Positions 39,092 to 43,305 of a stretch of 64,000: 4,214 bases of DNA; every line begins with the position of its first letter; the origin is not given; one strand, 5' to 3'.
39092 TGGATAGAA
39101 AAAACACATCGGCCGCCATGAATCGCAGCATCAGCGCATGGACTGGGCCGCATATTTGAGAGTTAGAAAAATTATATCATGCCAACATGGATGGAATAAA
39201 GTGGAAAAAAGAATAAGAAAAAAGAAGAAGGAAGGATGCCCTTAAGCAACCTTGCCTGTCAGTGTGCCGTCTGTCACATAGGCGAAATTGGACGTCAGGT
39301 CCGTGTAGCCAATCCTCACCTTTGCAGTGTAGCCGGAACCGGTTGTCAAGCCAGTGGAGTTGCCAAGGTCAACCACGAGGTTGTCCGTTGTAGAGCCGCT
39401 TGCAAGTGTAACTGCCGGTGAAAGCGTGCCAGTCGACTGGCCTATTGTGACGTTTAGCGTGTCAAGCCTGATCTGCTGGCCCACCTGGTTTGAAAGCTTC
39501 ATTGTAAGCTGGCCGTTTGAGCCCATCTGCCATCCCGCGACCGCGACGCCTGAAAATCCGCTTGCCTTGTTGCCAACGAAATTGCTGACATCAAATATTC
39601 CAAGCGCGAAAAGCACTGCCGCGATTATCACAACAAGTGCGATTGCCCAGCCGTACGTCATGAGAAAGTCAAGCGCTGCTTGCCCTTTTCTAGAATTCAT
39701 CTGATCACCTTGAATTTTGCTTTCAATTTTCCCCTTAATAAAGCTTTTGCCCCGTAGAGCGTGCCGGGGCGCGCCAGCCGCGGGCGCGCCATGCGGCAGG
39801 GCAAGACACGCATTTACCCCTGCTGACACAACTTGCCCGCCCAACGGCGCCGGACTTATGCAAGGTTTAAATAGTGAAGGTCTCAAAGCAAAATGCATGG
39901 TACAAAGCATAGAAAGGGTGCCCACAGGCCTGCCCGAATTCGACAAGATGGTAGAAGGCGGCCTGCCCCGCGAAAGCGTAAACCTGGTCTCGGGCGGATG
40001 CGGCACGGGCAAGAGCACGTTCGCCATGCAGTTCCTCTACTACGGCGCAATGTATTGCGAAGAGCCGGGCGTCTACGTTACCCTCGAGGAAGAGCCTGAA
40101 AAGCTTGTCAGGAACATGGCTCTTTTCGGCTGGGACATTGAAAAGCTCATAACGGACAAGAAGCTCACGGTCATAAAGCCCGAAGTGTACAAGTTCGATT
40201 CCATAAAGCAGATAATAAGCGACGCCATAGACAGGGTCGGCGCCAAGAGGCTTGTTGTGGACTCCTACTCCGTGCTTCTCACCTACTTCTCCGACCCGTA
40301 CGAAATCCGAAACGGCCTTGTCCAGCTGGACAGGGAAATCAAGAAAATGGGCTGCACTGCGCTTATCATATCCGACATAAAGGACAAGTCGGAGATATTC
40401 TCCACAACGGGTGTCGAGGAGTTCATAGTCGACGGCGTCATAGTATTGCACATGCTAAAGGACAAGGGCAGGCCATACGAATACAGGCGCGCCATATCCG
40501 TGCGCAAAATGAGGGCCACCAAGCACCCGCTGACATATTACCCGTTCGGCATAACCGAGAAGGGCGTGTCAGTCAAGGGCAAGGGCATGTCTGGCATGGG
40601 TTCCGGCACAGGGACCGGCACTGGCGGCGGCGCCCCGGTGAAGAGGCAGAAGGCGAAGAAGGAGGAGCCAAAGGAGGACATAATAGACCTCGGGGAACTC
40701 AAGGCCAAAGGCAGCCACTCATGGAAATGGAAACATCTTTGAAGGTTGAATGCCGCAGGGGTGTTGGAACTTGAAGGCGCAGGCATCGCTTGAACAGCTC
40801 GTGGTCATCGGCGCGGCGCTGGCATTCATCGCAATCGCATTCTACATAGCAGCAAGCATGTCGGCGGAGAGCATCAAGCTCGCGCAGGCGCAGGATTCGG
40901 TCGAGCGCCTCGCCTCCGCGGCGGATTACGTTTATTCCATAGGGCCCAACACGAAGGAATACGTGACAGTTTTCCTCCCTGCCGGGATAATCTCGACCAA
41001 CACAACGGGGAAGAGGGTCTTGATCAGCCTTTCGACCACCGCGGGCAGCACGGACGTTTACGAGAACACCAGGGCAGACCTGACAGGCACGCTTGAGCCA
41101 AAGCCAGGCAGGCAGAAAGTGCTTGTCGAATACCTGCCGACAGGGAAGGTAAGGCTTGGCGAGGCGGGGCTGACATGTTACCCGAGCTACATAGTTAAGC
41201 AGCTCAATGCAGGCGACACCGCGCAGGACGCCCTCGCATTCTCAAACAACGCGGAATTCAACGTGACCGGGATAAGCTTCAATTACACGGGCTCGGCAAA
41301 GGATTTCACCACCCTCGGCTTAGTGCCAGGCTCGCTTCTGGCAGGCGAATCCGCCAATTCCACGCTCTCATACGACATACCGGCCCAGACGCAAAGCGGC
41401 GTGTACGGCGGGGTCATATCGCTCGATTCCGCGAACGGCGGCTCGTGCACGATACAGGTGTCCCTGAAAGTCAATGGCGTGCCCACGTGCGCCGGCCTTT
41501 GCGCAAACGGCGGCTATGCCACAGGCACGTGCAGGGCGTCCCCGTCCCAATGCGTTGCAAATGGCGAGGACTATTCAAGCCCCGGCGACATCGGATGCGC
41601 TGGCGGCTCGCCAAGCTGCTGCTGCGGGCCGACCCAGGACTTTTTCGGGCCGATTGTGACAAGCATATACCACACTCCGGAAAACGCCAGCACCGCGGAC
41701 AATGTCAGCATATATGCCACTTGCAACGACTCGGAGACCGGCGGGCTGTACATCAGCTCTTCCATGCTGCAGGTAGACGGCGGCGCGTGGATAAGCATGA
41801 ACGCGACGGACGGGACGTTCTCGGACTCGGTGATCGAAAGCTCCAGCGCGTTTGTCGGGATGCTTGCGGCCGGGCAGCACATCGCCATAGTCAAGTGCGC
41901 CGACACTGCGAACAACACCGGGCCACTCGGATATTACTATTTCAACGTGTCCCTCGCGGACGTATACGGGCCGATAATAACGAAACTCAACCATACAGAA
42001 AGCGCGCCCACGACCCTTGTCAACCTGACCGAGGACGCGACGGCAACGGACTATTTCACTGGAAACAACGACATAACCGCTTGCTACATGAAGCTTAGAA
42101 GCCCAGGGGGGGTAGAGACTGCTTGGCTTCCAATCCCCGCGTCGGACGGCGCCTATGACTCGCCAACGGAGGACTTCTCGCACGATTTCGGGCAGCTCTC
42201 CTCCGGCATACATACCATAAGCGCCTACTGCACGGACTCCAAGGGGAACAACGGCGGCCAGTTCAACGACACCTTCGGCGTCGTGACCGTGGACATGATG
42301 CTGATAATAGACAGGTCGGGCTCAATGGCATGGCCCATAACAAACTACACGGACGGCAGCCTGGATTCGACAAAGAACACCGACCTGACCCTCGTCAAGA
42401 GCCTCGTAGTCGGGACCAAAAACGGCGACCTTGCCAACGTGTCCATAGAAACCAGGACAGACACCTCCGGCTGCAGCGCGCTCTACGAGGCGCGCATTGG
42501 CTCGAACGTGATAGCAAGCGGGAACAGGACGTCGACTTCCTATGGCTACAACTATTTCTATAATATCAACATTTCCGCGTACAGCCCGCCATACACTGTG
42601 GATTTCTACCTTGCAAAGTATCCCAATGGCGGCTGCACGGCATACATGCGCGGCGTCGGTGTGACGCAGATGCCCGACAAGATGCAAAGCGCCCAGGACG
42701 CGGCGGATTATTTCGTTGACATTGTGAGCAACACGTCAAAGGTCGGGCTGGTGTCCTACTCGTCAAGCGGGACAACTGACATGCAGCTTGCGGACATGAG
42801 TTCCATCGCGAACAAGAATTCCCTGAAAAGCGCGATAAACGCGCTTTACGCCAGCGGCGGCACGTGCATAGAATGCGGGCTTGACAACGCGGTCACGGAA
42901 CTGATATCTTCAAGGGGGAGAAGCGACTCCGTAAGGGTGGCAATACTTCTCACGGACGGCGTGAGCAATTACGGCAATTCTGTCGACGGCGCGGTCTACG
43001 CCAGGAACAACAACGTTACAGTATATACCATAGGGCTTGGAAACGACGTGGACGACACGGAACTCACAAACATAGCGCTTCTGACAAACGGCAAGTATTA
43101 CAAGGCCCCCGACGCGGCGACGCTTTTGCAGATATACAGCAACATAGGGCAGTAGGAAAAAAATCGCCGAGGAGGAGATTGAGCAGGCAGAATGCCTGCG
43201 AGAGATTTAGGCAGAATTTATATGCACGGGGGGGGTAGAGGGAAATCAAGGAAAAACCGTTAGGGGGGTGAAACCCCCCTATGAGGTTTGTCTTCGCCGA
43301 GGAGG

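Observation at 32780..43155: Pilus locus A: Epd/Tad-like type IV filament cluster that also encodes a KaiC-like ATPase and a vWA pilin-like protein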

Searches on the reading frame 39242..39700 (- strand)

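Call 3: search_protein_families(library=pfam, proteins=[window:39242-39700:-], max_evalue=0.1)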
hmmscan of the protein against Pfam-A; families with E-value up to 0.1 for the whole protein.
window:39242-39700:- (152 aa): 2 families
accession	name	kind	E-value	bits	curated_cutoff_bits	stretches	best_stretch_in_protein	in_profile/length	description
PF23958.1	DUF7287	-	0.0065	17.5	27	0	4-37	2-33/157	Family of unknown function (DUF7287)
PF21392.3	COQ9_N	-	0.097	12.9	27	0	8-19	11-22/31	Ubiquinone biosynthesis protein COQ9, N-terminal domain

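Call 4: search_protein_families(library=ncbifam, proteins=[window:39242-39700:-], max_evalue=0.1)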
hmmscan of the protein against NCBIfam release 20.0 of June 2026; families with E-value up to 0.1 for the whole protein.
window:39242-39700:- (152 aa): 2 families
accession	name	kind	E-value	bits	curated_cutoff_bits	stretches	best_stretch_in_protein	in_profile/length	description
TIGR03749.1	conj_TIGR03749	hypoth_equivalog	0.019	14.5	138.8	1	50-110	186-246/259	TIGR03749 family integrating conjugative element protein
NF040514.1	CAL67264_fam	equivalog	0.073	13.3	50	0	17-54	7-41/57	CAL67264 family membrane protein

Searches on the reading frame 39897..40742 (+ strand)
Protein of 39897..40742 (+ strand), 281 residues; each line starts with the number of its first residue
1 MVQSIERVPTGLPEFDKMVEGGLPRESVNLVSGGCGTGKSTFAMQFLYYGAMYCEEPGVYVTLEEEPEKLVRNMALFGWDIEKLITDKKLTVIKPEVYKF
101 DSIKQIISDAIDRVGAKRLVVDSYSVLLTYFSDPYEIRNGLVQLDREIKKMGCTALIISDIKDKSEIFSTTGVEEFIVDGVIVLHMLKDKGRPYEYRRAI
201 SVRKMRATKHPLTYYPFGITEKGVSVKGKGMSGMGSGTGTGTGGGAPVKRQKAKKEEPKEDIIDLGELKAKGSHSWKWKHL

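Call 3: search_protein_families(library=pfam, proteins=[window:39897-40742:+], max_evalue=0.1)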
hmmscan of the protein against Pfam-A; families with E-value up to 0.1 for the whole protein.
window:39897-40742:+ (281 aa): 7 families
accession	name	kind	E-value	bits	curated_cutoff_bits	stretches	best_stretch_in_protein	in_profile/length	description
PF06745.19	ATPase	-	7.7e-65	218.9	26.6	1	8-227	1-227/231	KaiC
PF13481.12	AAA_25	-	8.7e-05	22.7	27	1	6-94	13-108/195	AAA domain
PF03796.21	DnaB_C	-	0.0001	22.3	27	1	8-80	2-73/255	DnaB-like helicase C terminal domain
PF07088.17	GvpD_P-loop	-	0.00019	21.8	24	1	30-192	14-181/189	GvpD gas vesicle protein, P-loop domain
PF13173.12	AAA_14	-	0.017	15.6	27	1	28-114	4-88/129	AAA domain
PF09848.15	SLFN-g3_helicase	-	0.055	13.2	24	0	27-50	2-25/354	Schlafen group 3, DNA/RNA helicase domain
PF25199.1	nSTAND_NTPase5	-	0.067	13.4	34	0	25-68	40-80/145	Novel STAND NTPase 5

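Call 4: search_protein_families(library=ncbifam, proteins=[window:39897-40742:+], max_evalue=0.1)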
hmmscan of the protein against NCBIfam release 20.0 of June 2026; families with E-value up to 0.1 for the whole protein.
window:39897-40742:+ (281 aa): 21 families
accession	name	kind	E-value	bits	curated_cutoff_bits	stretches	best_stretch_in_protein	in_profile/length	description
NF006799.0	PRK09302.1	equivalog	3.8e-53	180.8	408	1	4-226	9-238/515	circadian clock protein KaiC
TIGR03877.1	thermo_KaiC_1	hypoth_equivalog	7e-47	159.9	307.25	2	5-93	1-88/238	KaiC domain-containing protein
TIGR03880.1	KaiC_arch_3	hypoth_equivalog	1e-40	139.6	249.45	1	11-226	1-217/224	KaiC domain-containing protein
TIGR02655.1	circ_KaiC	equivalog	8.6e-39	133.5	546.25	1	7-229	2-231/484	circadian clock protein KaiC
TIGR03881.1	KaiC_arch_4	hypoth_equivalog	8.5e-32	110.7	247.8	1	6-227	1-229/231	KaiC domain-containing protein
NF052589.1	ArlH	equivalog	8.9e-15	55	215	1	13-210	7-205/229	archaellum protein ArlH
NF004723.0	PRK06067.1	subfamily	1.5e-13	50.8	194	1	5-139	13-152/243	flagellar accessory protein FlaH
NF006320.0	PRK08533.1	equivalog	3.3e-07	30.1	215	1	14-151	12-152/230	flagellar accessory protein FlaH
TIGR03878.1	thermo_KaiC_2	hypoth_equivalog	1.1e-06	28.2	232.2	1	18-187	28-207/259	KaiC domain-containing protein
TIGR00416.1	sms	equivalog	1.2e-06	27.5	403.05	1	5-185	73-244/454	DNA repair protein RadA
NF003301.0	PRK04301.1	equivalog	0.00049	19.4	259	1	3-46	78-121/316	DNA repair and recombination protein RadA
TIGR00665.1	DnaB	equivalog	0.00055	18.9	385.25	1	5-77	175-246/435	replicative DNA helicase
TIGR02237.1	recomb_radB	equivalog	0.0023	17.8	172.4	1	16-129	2-111/210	DNA repair and recombination protein RadB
NF005852.0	PRK07773.1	equivalog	0.0029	15.9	780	1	5-74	197-265/886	replicative DNA helicase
NF005369.0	PRK06904.1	equivalog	0.0053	15.5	809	1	5-74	203-271/474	replicative DNA helicase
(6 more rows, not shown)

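Call 32: search_solved_structures(query=window:39897-40742:+, max_evalue=0.00001)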
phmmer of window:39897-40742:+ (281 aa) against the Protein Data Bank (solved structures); distinct sequences matched with E-value up to 0.00001: 44.
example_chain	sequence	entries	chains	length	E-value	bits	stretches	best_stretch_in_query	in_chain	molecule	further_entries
8zn5_B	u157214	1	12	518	1.6e-67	231.1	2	4-226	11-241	KaiC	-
8zn6_F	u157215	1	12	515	6.7e-59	202.8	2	4-230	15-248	KaiC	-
7x1z_A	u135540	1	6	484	6e-53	183.3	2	3-229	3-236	Circadian clock oscillator protein KaiC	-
3s1a_A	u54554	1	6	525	7.8e-53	182.9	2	3-229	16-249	Circadian clock protein kinase kaiC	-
9ofh_A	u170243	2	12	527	8e-53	182.8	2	3-229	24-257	Circadian clock oscillator protein KaiC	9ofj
7s65_A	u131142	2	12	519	9.7e-53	182.6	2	3-230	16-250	Circadian clock protein kinase KaiC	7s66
4ijm_A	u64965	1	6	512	1.4e-52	182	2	3-228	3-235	Circadian clock protein kinase KaiC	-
8jon_A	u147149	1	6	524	2.1e-52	181.5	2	3-228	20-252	Circadian clock oscillator protein KaiC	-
3k09_A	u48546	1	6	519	2.3e-52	181.3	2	3-228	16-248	Circadian clock protein kinase kaiC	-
7dyk_A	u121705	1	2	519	2.5e-52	181.2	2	3-228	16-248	Circadian clock protein kinase KaiC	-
8wve_A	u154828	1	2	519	3e-52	180.9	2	3-230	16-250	Circadian clock oscillator protein KaiC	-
7dyi_A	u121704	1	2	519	3.1e-52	180.9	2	3-228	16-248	Circadian clock protein kinase KaiC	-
3jzm_A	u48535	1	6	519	3.7e-52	180.7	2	3-228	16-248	Circadian clock protein kinase kaiC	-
1u9i_A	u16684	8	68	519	3.7e-52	180.6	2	3-228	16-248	KaiC | Circadian clock protein kinase kaiC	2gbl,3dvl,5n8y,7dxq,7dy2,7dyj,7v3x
3k0c_A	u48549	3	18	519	3.9e-52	180.6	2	3-228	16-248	Circadian clock protein kinase KaiC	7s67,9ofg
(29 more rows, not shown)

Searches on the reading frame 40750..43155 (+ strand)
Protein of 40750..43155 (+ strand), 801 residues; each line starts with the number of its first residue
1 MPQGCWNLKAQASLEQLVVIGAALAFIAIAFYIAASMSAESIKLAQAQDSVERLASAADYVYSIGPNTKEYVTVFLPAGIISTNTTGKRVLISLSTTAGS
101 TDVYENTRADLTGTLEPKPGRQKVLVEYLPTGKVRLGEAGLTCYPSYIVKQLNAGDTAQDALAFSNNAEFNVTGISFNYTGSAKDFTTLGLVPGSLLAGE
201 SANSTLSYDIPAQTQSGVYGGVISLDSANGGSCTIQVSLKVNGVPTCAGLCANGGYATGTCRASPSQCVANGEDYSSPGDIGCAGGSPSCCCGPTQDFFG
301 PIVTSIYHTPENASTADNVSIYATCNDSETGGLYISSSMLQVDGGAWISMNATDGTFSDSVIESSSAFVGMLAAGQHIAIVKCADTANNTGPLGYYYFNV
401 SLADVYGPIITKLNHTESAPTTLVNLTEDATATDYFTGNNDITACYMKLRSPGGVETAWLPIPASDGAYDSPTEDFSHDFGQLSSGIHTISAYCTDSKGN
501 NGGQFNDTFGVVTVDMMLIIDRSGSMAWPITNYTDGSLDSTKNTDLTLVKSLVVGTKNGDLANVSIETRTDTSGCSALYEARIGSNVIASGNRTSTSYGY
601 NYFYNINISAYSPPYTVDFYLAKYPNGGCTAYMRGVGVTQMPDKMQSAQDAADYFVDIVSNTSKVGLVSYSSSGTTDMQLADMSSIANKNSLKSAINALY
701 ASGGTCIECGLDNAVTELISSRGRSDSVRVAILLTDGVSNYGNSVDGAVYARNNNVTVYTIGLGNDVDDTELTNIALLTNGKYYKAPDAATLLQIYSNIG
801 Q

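Call 8: search_protein_families(library=pfam, proteins=[window:40750-43155:+], max_evalue=0.01)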
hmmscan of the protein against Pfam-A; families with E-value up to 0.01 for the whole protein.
window:40750-43155:+ (801 aa): 3 families
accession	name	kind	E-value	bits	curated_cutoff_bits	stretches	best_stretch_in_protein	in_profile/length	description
PF00092.34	VWA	-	1.1e-23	84.8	23.8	1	643-796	15-172/174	von Willebrand factor type A domain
PF13519.12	VWA_2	-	1.3e-10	42.3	27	1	632-737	10-106/107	von Willebrand factor type A domain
PF13768.12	VWA_3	-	3.2e-06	27.7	27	1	688-784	60-154/155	von Willebrand factor type A domain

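Call 33: search_solved_structures(query=window:40750-43155:+, max_evalue=0.001)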
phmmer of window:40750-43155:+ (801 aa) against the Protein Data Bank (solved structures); distinct sequences matched with E-value up to 0.001: 12.
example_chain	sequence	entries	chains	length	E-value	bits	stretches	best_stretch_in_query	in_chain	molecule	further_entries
4cn8_A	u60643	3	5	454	1.4e-12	49.8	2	649-777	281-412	PROXIMAL THREAD MATRIX PROTEIN 1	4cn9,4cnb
9han_B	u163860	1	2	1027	9.4e-09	37.2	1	663-766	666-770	Collagen type VI alpha 2 chain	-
9gtu_B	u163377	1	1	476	1.1e-08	36.9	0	663-766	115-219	Collagen alpha-2(VI) chain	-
4rck_A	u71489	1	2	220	5.1e-06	28.1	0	760-799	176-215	Hypothetical membrane spanning protein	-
6pyo_A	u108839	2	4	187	2e-05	26.1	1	654-788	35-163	cDNA FLJ56608, highly similar to Homo sapiens chloride channel, calcium activated, family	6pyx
6jp8_F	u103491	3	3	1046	0.00083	20.8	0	656-790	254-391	Voltage-dependent calcium channel subunit alpha-2/delta-1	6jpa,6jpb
8eog_D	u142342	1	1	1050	0.00083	20.8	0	656-790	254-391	Voltage-dependent calcium channel subunit alpha-2/delta-1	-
6jp5_F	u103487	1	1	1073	0.00085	20.8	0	656-790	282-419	Voltage-dependent calcium channel subunit alpha-2/delta-1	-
8e56_F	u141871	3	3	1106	0.00088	20.7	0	656-790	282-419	Voltage-dependent calcium channel subunit alpha-2/delta-1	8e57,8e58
7jpk_F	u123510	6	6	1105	0.00088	20.7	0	656-790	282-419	Voltage-dependent calcium channel subunit alpha-2/delta-1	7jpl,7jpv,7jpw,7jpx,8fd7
5gjv_F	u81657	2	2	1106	0.00088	20.7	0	656-790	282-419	Voltage-dependent calcium channel subunit alpha-2/delta-1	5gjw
3jbr_F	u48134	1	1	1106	0.00093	20.6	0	656-790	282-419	Voltage-dependent calcium channel subunit alpha-2/delta-1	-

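Call 41: find_homologous_proteins(query=window:40750-43155:+, max_evalue=0.00001)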
Query window:40750-43155:+ (801 aa): 42 proteins with E <= 0.00001 among 8000 candidates.
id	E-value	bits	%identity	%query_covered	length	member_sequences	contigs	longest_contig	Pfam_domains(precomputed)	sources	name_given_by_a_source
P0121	0.0e+0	1755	100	99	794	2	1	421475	PF13768.13,PF00092.35,PF13519.13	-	-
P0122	6.4e-271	919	55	99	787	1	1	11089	PF00092.35,PF13519.13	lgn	-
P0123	3.8e-262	890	53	99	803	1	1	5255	PF00092.35,PF13519.13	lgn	-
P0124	6.7e-262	889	53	99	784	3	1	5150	PF00092.35,PF13519.13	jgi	-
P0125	1.4e-261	888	54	99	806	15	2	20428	PF00092.35,PF13519.13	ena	-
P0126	2.8e-260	884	54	99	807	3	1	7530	PF00092.35,PF13519.13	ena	-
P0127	2.5e-259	881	54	99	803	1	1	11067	PF00092.35,PF13519.13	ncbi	-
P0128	3.1e-257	874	52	99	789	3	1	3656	PF13768.13,PF00092.35,PF13519.13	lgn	-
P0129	1.1e-254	865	53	99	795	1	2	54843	PF00092.35,PF13519.13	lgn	-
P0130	1.8e-253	861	53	99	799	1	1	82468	PF00092.35,PF13519.13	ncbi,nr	ncbi:MAG: VWA domain-containing protein [Candidatus Micrarchaeota archaeon]|nr:VWA domain-containing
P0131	4.8e-252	857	52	99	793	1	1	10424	PF00092.35,PF13519.13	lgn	-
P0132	9.9e-251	852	51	99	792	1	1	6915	PF00092.35,PF13519.13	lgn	-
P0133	1.2e-246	839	53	99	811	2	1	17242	PF00092.35,PF13519.13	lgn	-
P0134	1.9e-243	828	48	99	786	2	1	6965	PF00092.35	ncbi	-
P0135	2.5e-242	824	51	99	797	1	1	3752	PF13768.13,PF00092.35,PF13519.13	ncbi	-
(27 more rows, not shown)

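Call 59: predict_structure(alignment_id=A2)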
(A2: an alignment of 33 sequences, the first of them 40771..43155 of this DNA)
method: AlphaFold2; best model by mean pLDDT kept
length: 794 residues; sequences in the alignment: 33
mean_pLDDT: 85.0   pTM: 0.48
mean pLDDT of the five models: 85.0, 85.0, 84.5, 82.7, 81.8
residues with pLDDT >= 90: 349; 70-90: 367; 50-70: 62; < 50: 16
segments of 3 or more residues with pLDDT < 50: 238-240, 277-281
pLDDT, mean of each block of 10 residues (from residue 1): 57 79 75 82 91 87 85 84 87 86 81 80 80 77 84 87 81 83 87 88 78 81 76 68 50 60 61 50 59 86 80 92 79 92 88 87 87 89 89 74 88 80 88 91 88 94 93 87 94 90 89 94 91 94 92 92 90 95 93 93 92 89 92 91 94 88 94 92 96 92 95 83 92 84 94 91 92 92 91 76
secondary structure, 60 per line:
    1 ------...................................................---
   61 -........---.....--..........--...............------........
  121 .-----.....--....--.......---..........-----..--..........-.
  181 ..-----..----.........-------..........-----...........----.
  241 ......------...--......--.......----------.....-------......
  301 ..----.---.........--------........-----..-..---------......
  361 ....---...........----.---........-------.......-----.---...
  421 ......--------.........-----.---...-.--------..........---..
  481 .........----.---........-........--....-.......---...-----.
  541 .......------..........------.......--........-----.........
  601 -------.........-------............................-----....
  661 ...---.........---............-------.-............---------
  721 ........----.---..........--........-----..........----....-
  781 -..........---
elements in order (helices of 4 or more, strands of 3 or more residues): H7-57 E62-69 E73-77 E80-89 E92-106 E113-121 E127-131 E134-137 E140-146 E150-159 E169-174 H175-178 E180-182 E194-202 E210-219 E225-235 H240-246 E253-255 H258-263 E266-269 E283-287 E295-302 E311-319 E328-335 E355-364 E368-378 E387-394 E402-408 E418-426 E435-443 E453-455 E466-475 E479-489 E498-505 E507-514 H517-520 E522-528 E532-534 E540-547 E554-563 E570-576 E579-586 E592-600 E608-616 E624-636 H637-651 E657-663 E667-675 H679-690 H700-711 E721-728 H737-746 E749-756 H762-771 E776-779 H782-791

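Call 62: fold_search(model_id=the predicted structure, library=pdb)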
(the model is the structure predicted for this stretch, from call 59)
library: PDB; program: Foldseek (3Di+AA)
matches with E <= 10: 1924; with E <= 0.001: 622
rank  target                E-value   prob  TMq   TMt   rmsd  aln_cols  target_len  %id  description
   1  9ijj_C                6.2e-12  1.00  0.13  0.11  46.3       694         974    9  In situ structure of the central apparatus in mouse sperm axoneme. (released 2025-06-04)
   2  7sqc_2B               3.3e-11  1.00  0.15  0.15  46.2       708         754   10  Ciliary C1 central pair apparatus isolated from Chlamydomonas reinhardtii (released 2022-04-13)
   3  7som_D                3.3e-11  1.00  0.12  0.06  33.5       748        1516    9  Ciliary C2 central pair apparatus isolated from Chlamydomonas reinhardtii (released 2022-04-13)
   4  4yfd_A                5.4e-11  1.00  0.17  0.26  31.7       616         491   10  Crystal structure PTP delta Ig1-Fn2 in complex with IL-1RAcP (released 2015-05-06)
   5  6e57_A                5.7e-11  1.00  0.10  0.18  26.8       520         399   10  Bacteroides ovatus mixed-linkage glucan utilization locus (MLGUL) SGBP-B in complex with mixed-linkage heptasaccharide (released 2019-05-29)
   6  7sqc_2A               6.4e-11  1.00  0.14  0.14  47.5       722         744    9  Ciliary C1 central pair apparatus isolated from Chlamydomonas reinhardtii (released 2022-04-13)
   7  3prx_B                9.3e-11  1.00  0.10  0.07  32.5       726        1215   10  Structure of Complement C5 in Complex with CVF and SSL7 (released 2011-01-19)
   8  6e57_B                1.4e-10  1.00  0.10  0.19  26.9       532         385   10  Bacteroides ovatus mixed-linkage glucan utilization locus (MLGUL) SGBP-B in complex with mixed-linkage heptasaccharide (released 2019-05-29)
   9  6e57_C                1.4e-10  1.00  0.10  0.18  26.4       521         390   10  Bacteroides ovatus mixed-linkage glucan utilization locus (MLGUL) SGBP-B in complex with mixed-linkage heptasaccharide (released 2019-05-29)
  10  8v2b_B                1.4e-10  1.00  0.12  0.15  38.7       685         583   10  Cryo-EM structure of mouse type II OSM receptor complex: model for full extracellular assembly (released 2024-11-20)
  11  2e9w_A                1.8e-10  1.00  0.13  0.18  39.9       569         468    9  Crystal structure of the extracellular domain of Kit in complex with stem cell factor (SCF) (released 2007-08-07)
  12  9ijj_h                1.8e-10  1.00  0.12  0.07  43.6       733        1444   10  In situ structure of the central apparatus in mouse sperm axoneme. (released 2025-06-04)
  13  9ijj_4J               2.0e-10  1.00  0.12  0.13  54.4       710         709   10  In situ structure of the central apparatus in mouse sperm axoneme. (released 2025-06-04)
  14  6e57_D                2.5e-10  1.00  0.10  0.19  25.6       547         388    9  Bacteroides ovatus mixed-linkage glucan utilization locus (MLGUL) SGBP-B in complex with mixed-linkage heptasaccharide (released 2019-05-29)
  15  6e9b_C                3.2e-10  1.00  0.09  0.17  26.5       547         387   11  Bacteroides ovatus mixed-linkage glucan utilization locus (MLGUL) SGBP-B in complex with mixed-linkage heptasaccharide (released 2019-05-15)
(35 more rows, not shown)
